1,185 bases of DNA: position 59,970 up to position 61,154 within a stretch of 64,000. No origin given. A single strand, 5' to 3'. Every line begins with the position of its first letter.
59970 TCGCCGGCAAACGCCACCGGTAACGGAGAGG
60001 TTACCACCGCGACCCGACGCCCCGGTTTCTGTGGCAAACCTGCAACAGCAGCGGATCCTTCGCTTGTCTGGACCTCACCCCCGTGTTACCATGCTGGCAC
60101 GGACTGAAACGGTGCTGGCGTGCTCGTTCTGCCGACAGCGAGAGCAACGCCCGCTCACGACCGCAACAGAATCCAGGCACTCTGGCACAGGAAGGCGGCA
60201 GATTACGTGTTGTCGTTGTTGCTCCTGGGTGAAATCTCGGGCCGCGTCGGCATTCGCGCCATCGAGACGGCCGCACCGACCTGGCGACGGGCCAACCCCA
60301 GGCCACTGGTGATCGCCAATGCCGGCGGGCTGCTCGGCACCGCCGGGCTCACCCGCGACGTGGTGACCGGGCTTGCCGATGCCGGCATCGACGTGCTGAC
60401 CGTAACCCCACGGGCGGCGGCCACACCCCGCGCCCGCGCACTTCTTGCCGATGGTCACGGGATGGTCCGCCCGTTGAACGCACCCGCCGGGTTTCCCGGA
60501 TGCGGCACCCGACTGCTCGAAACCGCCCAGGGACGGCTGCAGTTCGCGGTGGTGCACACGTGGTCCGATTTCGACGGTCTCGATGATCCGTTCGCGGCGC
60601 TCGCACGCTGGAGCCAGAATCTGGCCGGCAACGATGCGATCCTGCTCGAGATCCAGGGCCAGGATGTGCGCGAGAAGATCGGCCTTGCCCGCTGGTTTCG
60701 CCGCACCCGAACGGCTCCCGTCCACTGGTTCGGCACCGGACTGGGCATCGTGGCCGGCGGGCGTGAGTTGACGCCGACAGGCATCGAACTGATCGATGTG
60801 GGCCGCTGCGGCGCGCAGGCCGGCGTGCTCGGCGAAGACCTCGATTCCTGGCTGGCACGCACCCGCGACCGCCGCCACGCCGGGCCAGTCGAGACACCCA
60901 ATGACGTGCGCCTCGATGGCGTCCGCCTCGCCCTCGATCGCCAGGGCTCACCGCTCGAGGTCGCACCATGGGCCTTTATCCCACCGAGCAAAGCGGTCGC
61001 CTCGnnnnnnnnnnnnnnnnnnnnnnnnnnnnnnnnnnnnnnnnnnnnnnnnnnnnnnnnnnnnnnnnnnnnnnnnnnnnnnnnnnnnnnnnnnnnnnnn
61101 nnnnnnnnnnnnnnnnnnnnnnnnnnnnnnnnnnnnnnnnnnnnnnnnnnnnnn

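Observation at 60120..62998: Catalytically dead YmdB-like phosphoesterase translationally coupled to a CHASE2 adenylate cyclase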

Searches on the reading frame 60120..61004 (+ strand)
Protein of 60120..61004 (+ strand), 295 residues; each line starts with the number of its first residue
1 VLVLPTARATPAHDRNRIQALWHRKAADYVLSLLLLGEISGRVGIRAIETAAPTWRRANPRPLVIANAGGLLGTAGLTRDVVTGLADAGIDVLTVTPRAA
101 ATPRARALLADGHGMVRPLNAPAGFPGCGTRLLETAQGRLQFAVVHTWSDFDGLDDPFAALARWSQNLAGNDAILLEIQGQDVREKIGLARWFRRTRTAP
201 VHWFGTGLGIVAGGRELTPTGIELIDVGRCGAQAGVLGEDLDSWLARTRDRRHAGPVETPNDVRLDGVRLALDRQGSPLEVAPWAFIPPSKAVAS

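Call 3: search_protein_families(library=pfam, proteins=[window:60120-61004:+], max_evalue=1)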
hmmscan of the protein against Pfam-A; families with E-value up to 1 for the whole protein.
window:60120-61004:+ (295 aa): 2 families
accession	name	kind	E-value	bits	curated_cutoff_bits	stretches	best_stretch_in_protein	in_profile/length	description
PF13277.11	YmdB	-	1.1e-26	94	27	1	34-276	1-245/253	YmdB-like protein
PF13439.12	Glyco_transf_4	-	0.0044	17.5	28.5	1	77-154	7-85/170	Glycosyltransferase Family 4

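Call 4: search_protein_families(library=ncbifam, proteins=[window:60120-61004:+], max_evalue=1)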
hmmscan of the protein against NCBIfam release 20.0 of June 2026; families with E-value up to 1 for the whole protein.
window:60120-61004:+ (295 aa): 1 family
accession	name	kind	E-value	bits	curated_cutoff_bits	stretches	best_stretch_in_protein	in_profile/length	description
TIGR00282.1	TIGR00282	hypoth_equivalog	5.4e-15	55.5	254.15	1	33-273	3-244/266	TIGR00282 family metallophosphoesterase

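Call 5: search_solved_structures(query=window:60207-61004:+, max_evalue=1, show_alignments=3)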
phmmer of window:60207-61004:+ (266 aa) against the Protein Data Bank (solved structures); distinct sequences matched with E-value up to 1: 5.
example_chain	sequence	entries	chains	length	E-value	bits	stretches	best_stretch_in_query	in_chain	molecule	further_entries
2cv9_A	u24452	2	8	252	2.2e-18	69.7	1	4-257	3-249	hypothetical protein TTHA0625 | Putative uncharacterized protein TTHA0625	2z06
4b2o_A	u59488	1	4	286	2.8e-11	46.4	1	4-245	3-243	YMDB PHOSPHODIESTERASE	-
1t70_A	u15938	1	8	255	2.2e-08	36.9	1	4-242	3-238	Phosphatase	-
1t71_A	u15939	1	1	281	0.0029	20.1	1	3-210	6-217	phosphatase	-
4zrs_A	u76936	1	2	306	0.53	12.7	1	150-219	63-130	Esterase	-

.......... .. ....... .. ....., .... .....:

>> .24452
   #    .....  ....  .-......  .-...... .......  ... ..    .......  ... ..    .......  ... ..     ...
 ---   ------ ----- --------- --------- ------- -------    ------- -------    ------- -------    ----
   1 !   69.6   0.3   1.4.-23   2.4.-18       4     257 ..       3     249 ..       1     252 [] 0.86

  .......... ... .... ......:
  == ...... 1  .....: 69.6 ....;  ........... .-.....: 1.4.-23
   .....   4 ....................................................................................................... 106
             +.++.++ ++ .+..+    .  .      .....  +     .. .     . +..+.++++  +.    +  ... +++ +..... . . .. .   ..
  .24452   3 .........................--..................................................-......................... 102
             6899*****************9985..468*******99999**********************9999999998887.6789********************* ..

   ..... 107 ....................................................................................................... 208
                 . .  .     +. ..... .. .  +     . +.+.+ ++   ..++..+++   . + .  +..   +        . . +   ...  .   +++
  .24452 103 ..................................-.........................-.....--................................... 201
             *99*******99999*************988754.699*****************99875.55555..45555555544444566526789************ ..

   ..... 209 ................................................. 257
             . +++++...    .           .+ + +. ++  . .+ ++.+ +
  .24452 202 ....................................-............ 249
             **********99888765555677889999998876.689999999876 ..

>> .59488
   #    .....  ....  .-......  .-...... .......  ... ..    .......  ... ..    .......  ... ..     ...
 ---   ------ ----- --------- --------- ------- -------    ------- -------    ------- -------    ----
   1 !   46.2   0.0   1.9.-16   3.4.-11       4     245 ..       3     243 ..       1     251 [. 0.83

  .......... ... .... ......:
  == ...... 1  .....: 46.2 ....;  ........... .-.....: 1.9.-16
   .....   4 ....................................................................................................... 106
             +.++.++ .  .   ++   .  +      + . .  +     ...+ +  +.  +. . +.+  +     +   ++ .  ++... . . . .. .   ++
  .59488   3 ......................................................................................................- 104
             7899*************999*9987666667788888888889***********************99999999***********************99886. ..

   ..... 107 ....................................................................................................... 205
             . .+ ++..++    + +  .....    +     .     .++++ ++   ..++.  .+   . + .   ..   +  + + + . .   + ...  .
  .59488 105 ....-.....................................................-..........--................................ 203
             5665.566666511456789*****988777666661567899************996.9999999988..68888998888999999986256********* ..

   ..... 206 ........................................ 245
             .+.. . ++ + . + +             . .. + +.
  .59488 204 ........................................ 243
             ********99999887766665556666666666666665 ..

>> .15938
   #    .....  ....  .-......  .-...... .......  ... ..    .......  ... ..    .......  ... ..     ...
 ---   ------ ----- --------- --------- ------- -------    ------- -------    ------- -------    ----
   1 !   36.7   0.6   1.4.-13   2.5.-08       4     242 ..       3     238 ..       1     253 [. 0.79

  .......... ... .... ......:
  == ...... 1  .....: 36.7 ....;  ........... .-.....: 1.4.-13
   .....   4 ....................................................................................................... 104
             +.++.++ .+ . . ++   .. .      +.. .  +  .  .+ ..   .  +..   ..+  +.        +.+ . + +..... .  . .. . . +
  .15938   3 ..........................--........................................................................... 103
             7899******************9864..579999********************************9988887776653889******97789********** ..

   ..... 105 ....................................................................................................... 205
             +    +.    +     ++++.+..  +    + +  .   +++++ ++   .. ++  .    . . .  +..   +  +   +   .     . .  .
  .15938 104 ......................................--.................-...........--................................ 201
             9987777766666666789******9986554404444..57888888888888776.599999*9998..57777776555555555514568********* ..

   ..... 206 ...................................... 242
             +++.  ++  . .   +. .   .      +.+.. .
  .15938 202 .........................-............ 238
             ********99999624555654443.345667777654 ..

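Call 7: find_homologous_proteins(query=window:60207-61004:+, max_evalue=0.001)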
Query window:60207-61004:+ (266 aa): 14 proteins with E <= 0.001 among 8000 candidates.
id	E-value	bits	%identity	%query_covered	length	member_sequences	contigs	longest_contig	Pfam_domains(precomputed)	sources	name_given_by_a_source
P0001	5.1e-171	585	100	100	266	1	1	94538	PF13277.12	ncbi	-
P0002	4.2e-14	71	31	79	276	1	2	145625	PF13277.12,PF00149.34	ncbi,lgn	-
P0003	1.4e-12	66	30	82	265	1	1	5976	PF13277.12,PF00149.34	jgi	jgi:metallophosphoesterase (TIGR00282 family)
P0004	1.6e-11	62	29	82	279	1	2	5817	PF13277.12,PF00149.34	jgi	-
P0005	5.1e-11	60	30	81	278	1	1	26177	PF13277.12,PF00149.34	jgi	jgi:2',3'-cyclic-nucleotide 2'-phosphodiesterase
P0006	3.8e-10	58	28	82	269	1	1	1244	PF13277.12,PF00149.34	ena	-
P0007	8.8e-9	53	29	82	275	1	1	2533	PF13277.12,PF00149.34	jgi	-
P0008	9.7e-9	53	28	82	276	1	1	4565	PF13277.12,PF00149.34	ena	-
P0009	1.1e-8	53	28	82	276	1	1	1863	PF13277.12,PF00149.34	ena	-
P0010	1.3e-8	53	28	82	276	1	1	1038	PF13277.12,PF00149.34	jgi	jgi:2',3'-cyclic-nucleotide 2'-phosphodiesterase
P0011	2.9e-8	51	28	82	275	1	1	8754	PF13277.12,PF00149.34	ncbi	-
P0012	4.2e-8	51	27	92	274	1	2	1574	PF13277.12,PF00149.34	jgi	jgi:metallophosphoesterase (TIGR00282 family)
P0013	4.3e-8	51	28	82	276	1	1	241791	PF13277.12,PF00149.34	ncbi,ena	-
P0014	6.1e-6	44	31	52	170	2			PF13277.12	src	-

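Call 9: find_encoding_contigs(protein=P0001, flank=10000, max_places=6)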
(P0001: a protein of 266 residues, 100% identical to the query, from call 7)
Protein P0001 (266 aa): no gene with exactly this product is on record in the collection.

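Call 10: find_related_loci(query=window:60207-61004:+, collection=genome_contigs, flank=10000)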
Query window:60207-61004:+ (266 aa) in genome_contigs; peptide patterns used: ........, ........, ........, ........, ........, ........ (x = any residue, [..] = any of these).
128 stretches matched a pattern, but none encodes a relative of the query by tblastn (E <= 1e-3).

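Call 16: search_protein_representatives(protein=window:60207-61004:+)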
Query: 266 residues. Proteins with E-value up to 0.001 (for the whole library): 566; up to 1e-10: 63; up to 1e-30: 2. The best 150 are listed.
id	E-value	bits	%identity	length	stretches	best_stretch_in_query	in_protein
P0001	1.6e-171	585.1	100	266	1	1-266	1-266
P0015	1.3e-37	145.9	38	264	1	2-258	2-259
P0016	3.0e-26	108.7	34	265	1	1-261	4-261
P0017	7.5e-26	107.4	31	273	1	1-246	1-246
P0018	8.4e-25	103.9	33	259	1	1-250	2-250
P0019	1.4e-21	93.3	39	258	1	1-247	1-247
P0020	6.8e-21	91.1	29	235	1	52-258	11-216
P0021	4.3e-19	85.2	30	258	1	3-245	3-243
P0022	6.4e-19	84.6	33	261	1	33-243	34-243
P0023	1.2e-18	83.7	27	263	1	1-244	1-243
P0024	4.2e-18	81.9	31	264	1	4-244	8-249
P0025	1.1e-17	80.6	28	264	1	2-243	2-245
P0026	2.7e-17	79.3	30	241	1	32-253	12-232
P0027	4.5e-17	78.6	30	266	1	31-248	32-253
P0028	6.9e-17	78.0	32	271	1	3-232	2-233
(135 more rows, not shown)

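Call 23: find_homologous_proteins(query=A2, max_evalue=1e-10)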
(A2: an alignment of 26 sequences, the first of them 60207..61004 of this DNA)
Query A2 (26 sequences) (266 aa, profile of the alignment): 12 proteins with E <= 1e-10 among 8000 candidates.
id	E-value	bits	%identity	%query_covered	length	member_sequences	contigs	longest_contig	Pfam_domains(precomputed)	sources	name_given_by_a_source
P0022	2.7e-90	320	33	78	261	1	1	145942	PF13277.12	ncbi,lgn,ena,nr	ncbi:MAG: hypothetical protein GX442_05635 [Candidatus Riflebacteria bacterium]|nr:hypothetical prot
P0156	2.5e-83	297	22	93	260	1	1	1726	PF13277.12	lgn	-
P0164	2.1e-78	281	25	97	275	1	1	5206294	PF13277.12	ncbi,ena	-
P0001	9.1e-75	269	100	100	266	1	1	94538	PF13277.12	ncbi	-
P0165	1.6e-60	223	32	69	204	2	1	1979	PF13277.12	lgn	-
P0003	1.9e-40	157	30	82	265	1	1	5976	PF13277.12,PF00149.34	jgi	jgi:metallophosphoesterase (TIGR00282 family)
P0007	1.7e-38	150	29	82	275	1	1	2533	PF13277.12,PF00149.34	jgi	-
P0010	2.8e-38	150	28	82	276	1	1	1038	PF13277.12,PF00149.34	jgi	jgi:2',3'-cyclic-nucleotide 2'-phosphodiesterase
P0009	3.9e-38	149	28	82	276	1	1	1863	PF13277.12,PF00149.34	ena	-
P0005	1.2e-36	144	30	81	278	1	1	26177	PF13277.12,PF00149.34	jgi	jgi:2',3'-cyclic-nucleotide 2'-phosphodiesterase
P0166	2.9e-36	143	28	82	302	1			PF13277.12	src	-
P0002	7.7e-35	138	31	79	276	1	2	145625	PF13277.12,PF00149.34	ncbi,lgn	-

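Call 24: find_encoding_contigs(protein=P0022, flank=8000, max_places=3)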
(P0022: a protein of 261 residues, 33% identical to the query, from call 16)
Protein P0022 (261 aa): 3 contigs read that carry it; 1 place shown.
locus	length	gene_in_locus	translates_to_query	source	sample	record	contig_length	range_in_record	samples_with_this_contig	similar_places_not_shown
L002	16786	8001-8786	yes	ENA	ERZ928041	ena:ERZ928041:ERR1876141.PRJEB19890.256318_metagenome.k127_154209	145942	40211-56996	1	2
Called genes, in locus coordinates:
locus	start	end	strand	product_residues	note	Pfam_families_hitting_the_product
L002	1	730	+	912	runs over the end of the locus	PF13646:HEAT_2 (weak)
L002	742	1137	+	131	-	-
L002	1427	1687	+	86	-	-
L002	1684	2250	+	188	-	PF04542:Sigma70_r2, PF08281:Sigma70_r4_2 (weak), PF04545:Sigma70_r4 (weak)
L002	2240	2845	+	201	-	-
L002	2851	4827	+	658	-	-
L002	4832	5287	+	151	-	-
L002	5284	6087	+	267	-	-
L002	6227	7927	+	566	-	-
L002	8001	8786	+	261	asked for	PF13277:YmdB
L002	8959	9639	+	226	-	PF05226:CHASE2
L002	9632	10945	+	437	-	PF05226:CHASE2 (weak), PF00211:Guanylate_cyc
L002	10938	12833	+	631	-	PF01590:GAF, PF13185:GAF_2, PF13492:GAF_3, PF13487:HD_5, PF01966:HD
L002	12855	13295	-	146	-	-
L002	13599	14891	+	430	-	-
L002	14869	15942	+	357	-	-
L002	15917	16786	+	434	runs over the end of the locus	PF13715:CarbopepD_reg_2 (faint), PF13620:CarboxypepD_reg (weak)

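Call 25: find_encoding_contigs(protein=P0164, flank=8000, max_places=3)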
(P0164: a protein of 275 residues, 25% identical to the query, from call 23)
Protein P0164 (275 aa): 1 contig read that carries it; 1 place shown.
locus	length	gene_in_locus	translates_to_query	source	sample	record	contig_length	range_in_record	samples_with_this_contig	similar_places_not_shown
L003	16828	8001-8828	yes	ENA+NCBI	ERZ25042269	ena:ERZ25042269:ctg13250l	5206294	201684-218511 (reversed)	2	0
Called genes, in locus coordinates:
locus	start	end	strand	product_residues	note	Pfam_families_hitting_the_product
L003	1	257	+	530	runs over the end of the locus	PF13371:TPR_9 (faint), PF13428:TPR_14 (faint), PF07719:TPR_2 (faint), PF13181:TPR_8 (faint), PF13424:TPR_12 (faint), PF14559:TPR_19 (faint), PF23914:TPR_CcmH_CycH (faint), PF13432:TPR_16 (weak), +3 more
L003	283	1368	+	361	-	PF07719:TPR_2 (faint), PF13428:TPR_14 (faint), PF13424:TPR_12 (faint), PF13414:TPR_11 (faint), PF00515:TPR_1 (faint), PF13432:TPR_16 (faint)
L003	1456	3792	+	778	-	PF05226:CHASE2, PF01590:GAF, PF13185:GAF_2, PF13492:GAF_3, PF00990:GGDEF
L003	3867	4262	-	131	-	PF00011:HSP20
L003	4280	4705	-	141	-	PF00011:HSP20, PF17886:ArsA_HSP20 (weak)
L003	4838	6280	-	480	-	PF01078:Mg_chelatase (faint), PF00158:Sigma54_activat, PF14532:Sigma54_activ_2, PF00004:AAA (weak), PF07724:AAA_2 (weak), PF07728:AAA_5 (weak), PF25601:AAA_lid_14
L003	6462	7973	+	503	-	-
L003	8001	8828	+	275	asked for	PF13277:YmdB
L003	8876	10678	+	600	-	PF01590:GAF, PF13185:GAF_2, PF13492:GAF_3, PF13487:HD_5, PF01966:HD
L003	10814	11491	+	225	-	-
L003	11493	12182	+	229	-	-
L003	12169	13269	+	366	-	PF00395:SLH (weak), PF13620:CarboxypepD_reg (faint)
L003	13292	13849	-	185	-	-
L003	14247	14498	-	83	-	-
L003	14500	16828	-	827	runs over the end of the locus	PF13432:TPR_16 (weak), PF14559:TPR_19, PF12569:NatA_aux_su (weak), PF14559:TPR_19 (weak), PF23914:TPR_CcmH_CycH (weak), PF00515:TPR_1 (weak), PF07719:TPR_2 (weak), PF13424:TPR_12 (weak), +26 more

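Call 26: list_cluster_members(proteins=[P0001, P0164, P0015, P0016, P0017, P0018, P0019, P0021, P0023, P0024])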
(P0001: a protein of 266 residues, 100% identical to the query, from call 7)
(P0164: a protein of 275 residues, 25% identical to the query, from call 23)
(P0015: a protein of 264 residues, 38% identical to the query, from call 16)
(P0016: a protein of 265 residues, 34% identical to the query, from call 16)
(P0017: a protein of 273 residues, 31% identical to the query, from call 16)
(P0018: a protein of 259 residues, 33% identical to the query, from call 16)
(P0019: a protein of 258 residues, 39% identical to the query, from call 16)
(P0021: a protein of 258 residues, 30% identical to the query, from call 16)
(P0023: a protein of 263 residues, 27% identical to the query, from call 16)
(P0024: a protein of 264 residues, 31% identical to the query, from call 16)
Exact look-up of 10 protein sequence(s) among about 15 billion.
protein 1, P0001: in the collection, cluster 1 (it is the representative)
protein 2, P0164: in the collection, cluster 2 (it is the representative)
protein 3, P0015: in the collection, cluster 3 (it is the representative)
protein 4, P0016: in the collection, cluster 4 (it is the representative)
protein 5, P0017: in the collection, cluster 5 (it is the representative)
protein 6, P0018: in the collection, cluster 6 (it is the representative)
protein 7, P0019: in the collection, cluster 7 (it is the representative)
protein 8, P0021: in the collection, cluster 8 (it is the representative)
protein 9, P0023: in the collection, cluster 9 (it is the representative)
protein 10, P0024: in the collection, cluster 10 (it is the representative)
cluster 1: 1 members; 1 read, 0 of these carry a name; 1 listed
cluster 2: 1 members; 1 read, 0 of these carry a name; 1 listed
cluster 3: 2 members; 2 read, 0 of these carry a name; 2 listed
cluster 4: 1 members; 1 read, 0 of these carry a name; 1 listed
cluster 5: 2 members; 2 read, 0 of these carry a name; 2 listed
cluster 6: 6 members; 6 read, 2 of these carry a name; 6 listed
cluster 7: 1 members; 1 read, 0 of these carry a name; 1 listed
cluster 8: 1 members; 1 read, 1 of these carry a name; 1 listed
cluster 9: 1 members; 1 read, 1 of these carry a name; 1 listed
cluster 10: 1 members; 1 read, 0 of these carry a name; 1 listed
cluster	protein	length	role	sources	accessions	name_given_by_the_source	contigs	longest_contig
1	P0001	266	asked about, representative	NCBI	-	-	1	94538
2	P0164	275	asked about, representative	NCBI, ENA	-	-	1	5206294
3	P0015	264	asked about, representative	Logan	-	-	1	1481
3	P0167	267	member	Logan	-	-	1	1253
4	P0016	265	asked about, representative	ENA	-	-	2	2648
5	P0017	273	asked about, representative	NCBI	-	-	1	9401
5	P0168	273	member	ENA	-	-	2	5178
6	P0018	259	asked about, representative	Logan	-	-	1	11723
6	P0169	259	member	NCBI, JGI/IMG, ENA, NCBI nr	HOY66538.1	MAG TPA: YmdB family metallophosphoesterase [Candidatus Ozemobacteraceae bacterium] | YmdB family metallophosphoesterase [Candidatus Ozemobacteraceae bacterium]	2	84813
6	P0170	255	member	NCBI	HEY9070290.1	MAG TPA: YmdB family metallophosphoesterase [Candidatus Ozemobacteraceae bacterium]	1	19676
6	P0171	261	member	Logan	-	-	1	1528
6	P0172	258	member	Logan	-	-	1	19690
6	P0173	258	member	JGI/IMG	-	-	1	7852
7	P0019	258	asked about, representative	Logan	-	-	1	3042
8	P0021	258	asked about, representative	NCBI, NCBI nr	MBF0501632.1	MAG: YmdB family metallophosphoesterase [Candidatus Riflebacteria bacterium] | YmdB family metallophosphoesterase [Candidatus Riflebacteria bacterium]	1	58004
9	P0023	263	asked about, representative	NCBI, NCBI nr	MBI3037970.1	YmdB family metallophosphoesterase [bacterium]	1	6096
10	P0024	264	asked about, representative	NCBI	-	-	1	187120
